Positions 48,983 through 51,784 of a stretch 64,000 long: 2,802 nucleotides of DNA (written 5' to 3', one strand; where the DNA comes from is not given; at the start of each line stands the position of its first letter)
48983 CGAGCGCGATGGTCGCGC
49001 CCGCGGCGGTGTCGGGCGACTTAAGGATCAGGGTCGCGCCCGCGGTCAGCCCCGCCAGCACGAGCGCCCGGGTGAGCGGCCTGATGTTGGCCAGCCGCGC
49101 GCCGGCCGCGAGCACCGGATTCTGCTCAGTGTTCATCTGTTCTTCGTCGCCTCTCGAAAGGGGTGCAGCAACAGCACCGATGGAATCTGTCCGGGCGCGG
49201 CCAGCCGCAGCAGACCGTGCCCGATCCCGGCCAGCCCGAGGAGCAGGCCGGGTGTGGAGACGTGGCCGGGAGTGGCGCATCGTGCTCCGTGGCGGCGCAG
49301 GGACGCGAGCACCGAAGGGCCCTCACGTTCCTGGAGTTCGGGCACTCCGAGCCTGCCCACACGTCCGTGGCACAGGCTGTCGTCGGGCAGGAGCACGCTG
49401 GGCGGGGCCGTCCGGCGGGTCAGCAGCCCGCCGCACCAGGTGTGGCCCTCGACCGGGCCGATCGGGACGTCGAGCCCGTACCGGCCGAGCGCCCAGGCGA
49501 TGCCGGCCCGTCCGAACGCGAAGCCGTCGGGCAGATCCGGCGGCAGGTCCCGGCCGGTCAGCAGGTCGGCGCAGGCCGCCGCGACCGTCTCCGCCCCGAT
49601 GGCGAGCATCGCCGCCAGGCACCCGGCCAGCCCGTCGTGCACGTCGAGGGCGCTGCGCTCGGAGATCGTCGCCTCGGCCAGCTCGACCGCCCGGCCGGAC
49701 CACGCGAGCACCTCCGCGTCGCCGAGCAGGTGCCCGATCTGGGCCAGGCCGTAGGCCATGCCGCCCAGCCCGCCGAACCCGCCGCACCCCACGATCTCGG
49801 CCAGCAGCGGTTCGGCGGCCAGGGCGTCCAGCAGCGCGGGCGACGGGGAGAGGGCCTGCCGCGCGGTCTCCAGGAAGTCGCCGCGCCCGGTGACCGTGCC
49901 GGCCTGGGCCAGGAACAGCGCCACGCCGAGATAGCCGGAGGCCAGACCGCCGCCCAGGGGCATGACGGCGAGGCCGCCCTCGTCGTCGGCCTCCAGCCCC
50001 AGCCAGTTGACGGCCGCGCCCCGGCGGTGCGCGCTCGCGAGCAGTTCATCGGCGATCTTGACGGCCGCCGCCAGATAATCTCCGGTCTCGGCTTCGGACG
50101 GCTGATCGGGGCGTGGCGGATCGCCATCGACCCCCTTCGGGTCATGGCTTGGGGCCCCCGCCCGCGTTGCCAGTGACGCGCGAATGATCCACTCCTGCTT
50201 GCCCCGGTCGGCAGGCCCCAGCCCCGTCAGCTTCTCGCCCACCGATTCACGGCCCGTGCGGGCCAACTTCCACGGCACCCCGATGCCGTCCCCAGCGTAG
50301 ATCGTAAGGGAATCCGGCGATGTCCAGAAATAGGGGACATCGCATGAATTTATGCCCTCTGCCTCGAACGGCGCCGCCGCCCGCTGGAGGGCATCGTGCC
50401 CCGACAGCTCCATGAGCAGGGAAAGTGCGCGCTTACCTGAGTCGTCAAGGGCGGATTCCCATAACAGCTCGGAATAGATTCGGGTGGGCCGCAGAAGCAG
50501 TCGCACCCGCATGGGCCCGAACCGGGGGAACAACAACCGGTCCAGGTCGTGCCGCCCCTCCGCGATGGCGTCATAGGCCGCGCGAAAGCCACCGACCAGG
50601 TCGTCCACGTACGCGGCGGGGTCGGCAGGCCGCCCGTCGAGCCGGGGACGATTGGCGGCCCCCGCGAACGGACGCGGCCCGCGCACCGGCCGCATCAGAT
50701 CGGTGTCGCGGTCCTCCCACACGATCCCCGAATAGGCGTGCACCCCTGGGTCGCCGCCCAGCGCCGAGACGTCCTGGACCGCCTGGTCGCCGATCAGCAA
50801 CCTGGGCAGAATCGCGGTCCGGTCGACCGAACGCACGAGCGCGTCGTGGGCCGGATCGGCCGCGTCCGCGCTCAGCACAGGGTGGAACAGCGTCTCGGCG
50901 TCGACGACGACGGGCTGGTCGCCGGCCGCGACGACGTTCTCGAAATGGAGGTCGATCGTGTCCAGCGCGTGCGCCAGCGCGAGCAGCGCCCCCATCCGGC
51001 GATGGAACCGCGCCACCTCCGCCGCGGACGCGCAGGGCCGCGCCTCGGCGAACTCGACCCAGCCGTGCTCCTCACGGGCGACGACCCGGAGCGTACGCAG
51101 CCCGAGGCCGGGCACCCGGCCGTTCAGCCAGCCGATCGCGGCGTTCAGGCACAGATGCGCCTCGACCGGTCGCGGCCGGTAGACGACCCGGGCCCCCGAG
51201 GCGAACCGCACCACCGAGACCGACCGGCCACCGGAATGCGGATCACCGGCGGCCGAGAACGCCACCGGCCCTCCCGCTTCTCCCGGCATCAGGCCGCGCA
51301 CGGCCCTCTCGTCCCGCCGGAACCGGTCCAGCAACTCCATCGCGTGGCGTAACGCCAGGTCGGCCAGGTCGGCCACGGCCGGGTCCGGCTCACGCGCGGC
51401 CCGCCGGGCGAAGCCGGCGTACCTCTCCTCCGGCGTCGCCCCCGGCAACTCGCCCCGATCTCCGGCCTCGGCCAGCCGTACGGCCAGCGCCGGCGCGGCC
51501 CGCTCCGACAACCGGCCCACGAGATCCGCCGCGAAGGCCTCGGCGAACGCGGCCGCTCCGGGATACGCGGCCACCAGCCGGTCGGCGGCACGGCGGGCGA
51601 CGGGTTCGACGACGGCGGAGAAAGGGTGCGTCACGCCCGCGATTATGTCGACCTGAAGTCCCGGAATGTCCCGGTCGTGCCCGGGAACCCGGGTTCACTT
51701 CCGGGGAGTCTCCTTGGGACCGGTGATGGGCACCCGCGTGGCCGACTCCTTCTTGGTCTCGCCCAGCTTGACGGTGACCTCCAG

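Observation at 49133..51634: LanM-like synthetase with a LanC-type cyclase domain but no cysteine-containing substrate anywhere in the locus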

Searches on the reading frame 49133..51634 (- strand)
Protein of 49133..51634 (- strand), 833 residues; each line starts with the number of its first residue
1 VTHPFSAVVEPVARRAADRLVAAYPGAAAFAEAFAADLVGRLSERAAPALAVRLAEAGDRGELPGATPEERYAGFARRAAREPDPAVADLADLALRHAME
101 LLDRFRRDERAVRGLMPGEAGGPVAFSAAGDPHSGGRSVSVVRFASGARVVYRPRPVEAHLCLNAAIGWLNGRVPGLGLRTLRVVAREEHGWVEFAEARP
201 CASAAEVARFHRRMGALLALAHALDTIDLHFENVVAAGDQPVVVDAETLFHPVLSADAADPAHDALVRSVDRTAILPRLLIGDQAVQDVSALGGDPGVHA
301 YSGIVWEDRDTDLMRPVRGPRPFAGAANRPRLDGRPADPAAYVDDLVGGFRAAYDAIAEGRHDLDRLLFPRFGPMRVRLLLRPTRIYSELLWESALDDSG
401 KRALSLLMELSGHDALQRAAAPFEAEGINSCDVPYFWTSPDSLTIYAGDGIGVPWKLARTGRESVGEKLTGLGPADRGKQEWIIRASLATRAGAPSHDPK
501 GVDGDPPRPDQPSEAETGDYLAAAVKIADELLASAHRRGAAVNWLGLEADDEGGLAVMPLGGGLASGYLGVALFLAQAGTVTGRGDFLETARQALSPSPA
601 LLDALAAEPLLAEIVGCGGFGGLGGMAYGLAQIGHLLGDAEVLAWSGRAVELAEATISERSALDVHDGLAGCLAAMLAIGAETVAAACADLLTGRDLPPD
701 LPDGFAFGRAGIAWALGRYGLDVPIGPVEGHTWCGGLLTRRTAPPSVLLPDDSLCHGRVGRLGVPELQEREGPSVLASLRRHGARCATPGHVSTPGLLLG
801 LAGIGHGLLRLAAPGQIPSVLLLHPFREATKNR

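Call 7: search_protein_families(library=pfam, proteins=[window:49133-51634:-], max_evalue=0.01)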
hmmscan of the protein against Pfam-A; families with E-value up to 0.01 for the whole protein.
window:49133-51634:- (833 aa): 2 families
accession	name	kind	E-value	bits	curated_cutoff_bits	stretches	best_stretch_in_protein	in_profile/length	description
PF13575.12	DUF4135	-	6.3e-86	289.3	29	1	88-438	9-377/378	Domain of unknown function (DUF4135)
PF05147.19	LANC_like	-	9.5e-16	57.8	23.2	2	561-683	4-120/350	Lanthionine synthetase C-like protein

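Call 11: search_solved_structures(query=window:49133-51634:-, max_evalue=1, show_alignments=3)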
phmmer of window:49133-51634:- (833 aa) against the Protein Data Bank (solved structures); distinct sequences matched with E-value up to 1: 3.
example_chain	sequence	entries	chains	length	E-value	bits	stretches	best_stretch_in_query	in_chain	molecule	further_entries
6st5_A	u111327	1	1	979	9.8e-50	172.9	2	27-595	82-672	LicM2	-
5dzt_A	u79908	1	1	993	1.5e-19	73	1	127-478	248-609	CylM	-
7yr9_A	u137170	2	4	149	0.89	11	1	477-515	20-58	Ubiquinol-cytochrome c reductase iron-sulfur subunit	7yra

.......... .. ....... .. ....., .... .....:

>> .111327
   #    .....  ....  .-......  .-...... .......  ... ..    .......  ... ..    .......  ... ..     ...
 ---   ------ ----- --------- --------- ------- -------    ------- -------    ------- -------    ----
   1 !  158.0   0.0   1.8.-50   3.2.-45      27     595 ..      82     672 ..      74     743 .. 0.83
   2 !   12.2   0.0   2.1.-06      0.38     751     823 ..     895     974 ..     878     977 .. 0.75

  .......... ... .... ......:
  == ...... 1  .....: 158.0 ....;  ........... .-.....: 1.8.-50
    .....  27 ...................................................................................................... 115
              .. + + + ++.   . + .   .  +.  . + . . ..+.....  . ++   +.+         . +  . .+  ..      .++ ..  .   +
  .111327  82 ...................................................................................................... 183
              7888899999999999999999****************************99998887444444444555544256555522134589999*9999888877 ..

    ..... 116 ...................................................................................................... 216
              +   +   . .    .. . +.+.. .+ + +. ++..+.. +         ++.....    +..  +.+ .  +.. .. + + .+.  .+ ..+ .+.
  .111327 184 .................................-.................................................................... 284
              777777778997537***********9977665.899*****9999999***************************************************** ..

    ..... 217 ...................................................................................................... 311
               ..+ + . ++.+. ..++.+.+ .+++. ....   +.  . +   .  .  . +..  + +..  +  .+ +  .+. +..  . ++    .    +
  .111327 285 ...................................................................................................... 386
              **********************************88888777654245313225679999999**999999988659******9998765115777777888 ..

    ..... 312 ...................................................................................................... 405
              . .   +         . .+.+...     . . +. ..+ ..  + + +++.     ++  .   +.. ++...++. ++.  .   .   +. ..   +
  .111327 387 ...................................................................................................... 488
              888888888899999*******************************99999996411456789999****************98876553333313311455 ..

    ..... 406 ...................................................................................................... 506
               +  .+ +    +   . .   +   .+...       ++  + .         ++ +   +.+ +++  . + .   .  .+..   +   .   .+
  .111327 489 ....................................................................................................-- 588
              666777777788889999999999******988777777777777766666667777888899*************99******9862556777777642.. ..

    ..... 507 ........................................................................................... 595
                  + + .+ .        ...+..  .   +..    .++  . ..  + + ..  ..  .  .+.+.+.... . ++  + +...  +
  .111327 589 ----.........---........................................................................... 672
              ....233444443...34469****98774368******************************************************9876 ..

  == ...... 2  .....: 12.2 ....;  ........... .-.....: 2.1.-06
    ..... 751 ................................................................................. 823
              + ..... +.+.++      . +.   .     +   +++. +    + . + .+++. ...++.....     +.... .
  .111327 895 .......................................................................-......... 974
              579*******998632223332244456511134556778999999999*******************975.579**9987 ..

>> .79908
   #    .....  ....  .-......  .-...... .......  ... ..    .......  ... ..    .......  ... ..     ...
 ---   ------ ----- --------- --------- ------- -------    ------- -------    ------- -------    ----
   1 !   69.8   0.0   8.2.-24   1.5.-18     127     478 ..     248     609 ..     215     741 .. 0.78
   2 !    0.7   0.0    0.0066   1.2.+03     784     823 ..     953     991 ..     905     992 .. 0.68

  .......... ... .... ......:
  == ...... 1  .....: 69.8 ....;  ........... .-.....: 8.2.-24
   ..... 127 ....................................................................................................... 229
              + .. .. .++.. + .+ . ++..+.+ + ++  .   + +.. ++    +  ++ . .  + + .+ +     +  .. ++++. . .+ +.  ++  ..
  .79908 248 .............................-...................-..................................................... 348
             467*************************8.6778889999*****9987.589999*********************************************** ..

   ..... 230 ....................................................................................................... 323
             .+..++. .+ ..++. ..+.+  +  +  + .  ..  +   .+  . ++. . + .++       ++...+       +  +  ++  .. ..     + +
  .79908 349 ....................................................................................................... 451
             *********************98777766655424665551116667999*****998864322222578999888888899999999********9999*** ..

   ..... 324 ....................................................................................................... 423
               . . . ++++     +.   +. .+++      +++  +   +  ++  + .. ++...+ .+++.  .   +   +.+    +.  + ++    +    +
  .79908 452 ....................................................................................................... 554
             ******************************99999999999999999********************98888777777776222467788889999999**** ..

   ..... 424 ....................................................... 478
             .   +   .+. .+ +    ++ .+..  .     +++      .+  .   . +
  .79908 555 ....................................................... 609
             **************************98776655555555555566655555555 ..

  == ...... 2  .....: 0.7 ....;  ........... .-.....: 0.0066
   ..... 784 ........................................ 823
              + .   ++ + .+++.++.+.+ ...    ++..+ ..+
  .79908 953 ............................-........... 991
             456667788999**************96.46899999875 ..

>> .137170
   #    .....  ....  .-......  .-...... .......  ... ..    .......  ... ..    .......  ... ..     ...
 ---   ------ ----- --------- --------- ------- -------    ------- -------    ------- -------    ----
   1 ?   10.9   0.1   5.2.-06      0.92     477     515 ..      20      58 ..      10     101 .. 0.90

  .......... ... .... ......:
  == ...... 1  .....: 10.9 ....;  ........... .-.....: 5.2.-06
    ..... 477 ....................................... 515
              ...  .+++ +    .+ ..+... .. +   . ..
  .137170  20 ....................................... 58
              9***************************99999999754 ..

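Call 12: find_homologous_proteins(query=window:49133-51634:-, max_evalue=1e-10)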
Query window:49133-51634:- (833 aa): 179 proteins with E <= 1e-10 among 8000 candidates; the best 120 are listed.
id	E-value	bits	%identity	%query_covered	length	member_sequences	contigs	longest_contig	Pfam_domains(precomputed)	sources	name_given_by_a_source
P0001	0.0e+0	1842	100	100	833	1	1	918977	PF13575.13,PF05147.20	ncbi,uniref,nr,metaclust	ncbi:type 2 lanthipeptide synthetase LanM family protein [Herbidospora yilanensis]|uniref:type 2 lan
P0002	0.0e+0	1581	88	100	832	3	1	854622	PF13575.13,PF05147.20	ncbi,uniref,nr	ncbi:type 2 lanthipeptide synthetase LanM family protein [Herbidospora cretacea]|uniref:type 2 lanth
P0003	2.0e-222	759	50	100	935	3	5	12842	PF13575.13,PF05147.20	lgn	-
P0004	1.1e-219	750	50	100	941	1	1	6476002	PF13575.13,PF05147.20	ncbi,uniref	ncbi:type 2 lanthipeptide synthetase LanM family protein [Sphaerimonospora sp. CA-214678]|uniref:typ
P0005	1.7e-218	746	49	99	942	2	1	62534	PF13575.13,PF05147.20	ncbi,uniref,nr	ncbi:type 2 lanthipeptide synthetase LanM family protein [Sphaerimonospora thailandensis]|uniref:Typ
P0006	3.5e-203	696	49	99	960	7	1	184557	PF13575.13,PF05147.20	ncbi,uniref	ncbi:type 2 lanthipeptide synthetase LanM [Streptosporangium sp. NPDC000563]|uniref:type 2 lanthipep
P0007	7.9e-201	688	48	99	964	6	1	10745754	PF13575.13,PF05147.20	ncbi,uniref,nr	ncbi:type 2 lanthipeptide synthetase LanM family protein [Streptosporangium sp. NBC_01495]|uniref:ty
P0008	1.5e-200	687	48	99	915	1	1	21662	PF13575.13,PF05147.20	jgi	jgi:type 2 lantibiotic biosynthesis protein LanM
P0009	2.4e-200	686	48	100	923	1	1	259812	PF13575.13,PF05147.20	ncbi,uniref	ncbi:type 2 lanthipeptide synthetase LanM family protein [Sphaerisporangium sp. NPDC051011]|uniref:t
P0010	4.3e-198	679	45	88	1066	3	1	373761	PF13575.13,PF05147.20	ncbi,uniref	ncbi:type 2 lanthipeptide synthetase LanM family protein [Sphaerisporangium sp. NPDC005289]|uniref:t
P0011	1.3e-193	664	47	99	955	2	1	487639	PF13575.13,PF05147.20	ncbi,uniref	ncbi:type 2 lanthipeptide synthetase LanM family protein [Streptosporangium oxazolinicum]|uniref:typ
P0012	6.0e-190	652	50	81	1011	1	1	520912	PF13575.13,PF05147.20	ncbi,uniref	ncbi:type 2 lanthipeptide synthetase LanM family protein [Streptosporangium sp. NPDC002524]|uniref:t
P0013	2.9e-186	640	46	99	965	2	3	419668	PF13575.13,PF05147.20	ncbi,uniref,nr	ncbi:type 2 lanthipeptide synthetase LanM family protein [Sphaerisporangium melleum]|uniref:type 2 l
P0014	1.1e-172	595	44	98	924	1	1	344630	PF13575.13,PF05147.20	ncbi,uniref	ncbi:type 2 lanthipeptide synthetase LanM family protein [Nonomuraea sp. NPDC048826]|uniref:type 2 l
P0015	6.7e-172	592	44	96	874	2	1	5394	PF13575.13,PF05147.20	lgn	-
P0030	6.0e-144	500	41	99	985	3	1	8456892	PF13575.13,PF05147.20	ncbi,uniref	ncbi:type 2 lanthipeptide synthetase LanM family protein [Kribbella sp. HUAS MG21]|uniref:Type 2 lan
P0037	6.0e-141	490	41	92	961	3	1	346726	PF13575.13,PF05147.20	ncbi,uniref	ncbi:type 2 lanthipeptide synthetase LanM family protein [Actinosynnema sp. NPDC050436]|uniref:type 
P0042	5.6e-140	486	41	95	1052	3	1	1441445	PF13575.13,PF05147.20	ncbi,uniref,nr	ncbi:type 2 lanthipeptide synthetase LanM family protein [Micromonospora peucetia]|uniref:type 2 lan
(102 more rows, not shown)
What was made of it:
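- Checked: The protein is 100% identical to a Herbidospora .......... entry (call 12).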

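Call 14: find_encoding_contigs(protein=P0002, flank=10000, max_places=2)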
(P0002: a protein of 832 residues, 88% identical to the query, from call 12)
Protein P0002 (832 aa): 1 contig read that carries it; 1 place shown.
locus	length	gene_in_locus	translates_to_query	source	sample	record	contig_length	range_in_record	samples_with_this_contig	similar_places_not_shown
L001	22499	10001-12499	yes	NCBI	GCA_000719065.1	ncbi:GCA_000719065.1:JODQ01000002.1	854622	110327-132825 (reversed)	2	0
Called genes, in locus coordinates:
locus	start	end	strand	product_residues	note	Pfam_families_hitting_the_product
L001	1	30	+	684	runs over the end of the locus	PF14742:GDE_N_bis, PF22422:MGH1-like_GH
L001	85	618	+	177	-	-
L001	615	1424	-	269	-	PF02585:PIG-L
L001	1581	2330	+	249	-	-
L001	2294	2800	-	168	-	PF13489:Methyltransf_23, PF13847:Methyltransf_31, PF08241:Methyltransf_11, PF08242:Methyltransf_12, PF13649:Methyltransf_25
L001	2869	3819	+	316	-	PF20062:DUF6461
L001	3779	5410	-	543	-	PF00474:SSF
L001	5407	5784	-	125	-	PF04341:DUF485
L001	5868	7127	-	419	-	PF07969:Amidohydro_3, PF01979:Amidohydro_1 (weak)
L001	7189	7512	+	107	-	PF03795:YCII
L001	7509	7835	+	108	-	PF03795:YCII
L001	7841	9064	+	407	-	PF04542:Sigma70_r2, PF08281:Sigma70_r4_2, PF20239:DUF6596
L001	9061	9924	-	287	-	PF01513:NAD_kinase, PF20143:NAD_kinase_C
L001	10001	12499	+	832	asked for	PF13575:DUF4135, PF05147:LANC_like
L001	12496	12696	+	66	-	-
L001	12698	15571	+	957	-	PF13191:AAA_16, PF00196:GerE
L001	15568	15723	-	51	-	-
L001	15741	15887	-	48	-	-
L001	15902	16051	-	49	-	-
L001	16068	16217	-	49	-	-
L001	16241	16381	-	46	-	-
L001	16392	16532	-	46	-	-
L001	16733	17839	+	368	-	PF01636:APH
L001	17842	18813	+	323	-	PF17914:HopA1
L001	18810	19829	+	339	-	PF00296:Bac_luciferase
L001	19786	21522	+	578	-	PF00664:ABC_membrane, PF00005:ABC_tran, PF02463:SMC_N (faint), PF09818:ABC_ATPase (faint), PF13304:AAA_21 (faint)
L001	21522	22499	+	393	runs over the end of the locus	PF05193:Peptidase_M16_C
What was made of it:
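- On CA_C0082-type LanM-like proteins: There is no agr context (calls 7, 14).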

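Call 15: find_encoding_contigs(protein=P0004, flank=10000, max_places=2)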
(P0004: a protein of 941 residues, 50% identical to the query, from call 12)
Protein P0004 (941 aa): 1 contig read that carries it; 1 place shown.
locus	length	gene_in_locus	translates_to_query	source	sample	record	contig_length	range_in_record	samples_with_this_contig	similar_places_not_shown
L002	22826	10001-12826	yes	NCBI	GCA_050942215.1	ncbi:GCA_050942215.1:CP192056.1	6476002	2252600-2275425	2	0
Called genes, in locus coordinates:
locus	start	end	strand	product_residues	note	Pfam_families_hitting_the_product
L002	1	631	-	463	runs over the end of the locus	PF03816:LytR_cpsA_psr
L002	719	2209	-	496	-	PF00326:Peptidase_S9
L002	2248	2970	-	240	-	PF13398:Peptidase_M50B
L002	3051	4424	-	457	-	PF16640:Big_3_5 (faint)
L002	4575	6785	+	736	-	PF00676:E1_dh, PF02779:Transket_pyr, PF02780:Transketolase_C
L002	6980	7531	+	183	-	PF00857:Isochorismatase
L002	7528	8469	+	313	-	PF01965:DJ-1_PfpI, PF00165:HTH_AraC (weak), PF12833:HTH_18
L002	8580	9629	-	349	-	PF00331:Glyco_hydro_10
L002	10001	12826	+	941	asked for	PF13575:DUF4135, PF05147:LANC_like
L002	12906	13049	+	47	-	-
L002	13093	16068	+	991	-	PF13191:AAA_16, PF00196:GerE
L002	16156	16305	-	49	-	-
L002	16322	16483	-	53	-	-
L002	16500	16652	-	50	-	-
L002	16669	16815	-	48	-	-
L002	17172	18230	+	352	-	PF01636:APH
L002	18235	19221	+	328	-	PF17914:HopA1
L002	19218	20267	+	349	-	PF00296:Bac_luciferase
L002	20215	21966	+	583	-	PF00664:ABC_membrane, PF00005:ABC_tran, PF02463:SMC_N (faint), PF13304:AAA_21 (faint)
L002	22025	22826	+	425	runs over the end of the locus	PF00675:Peptidase_M16, PF05193:Peptidase_M16_C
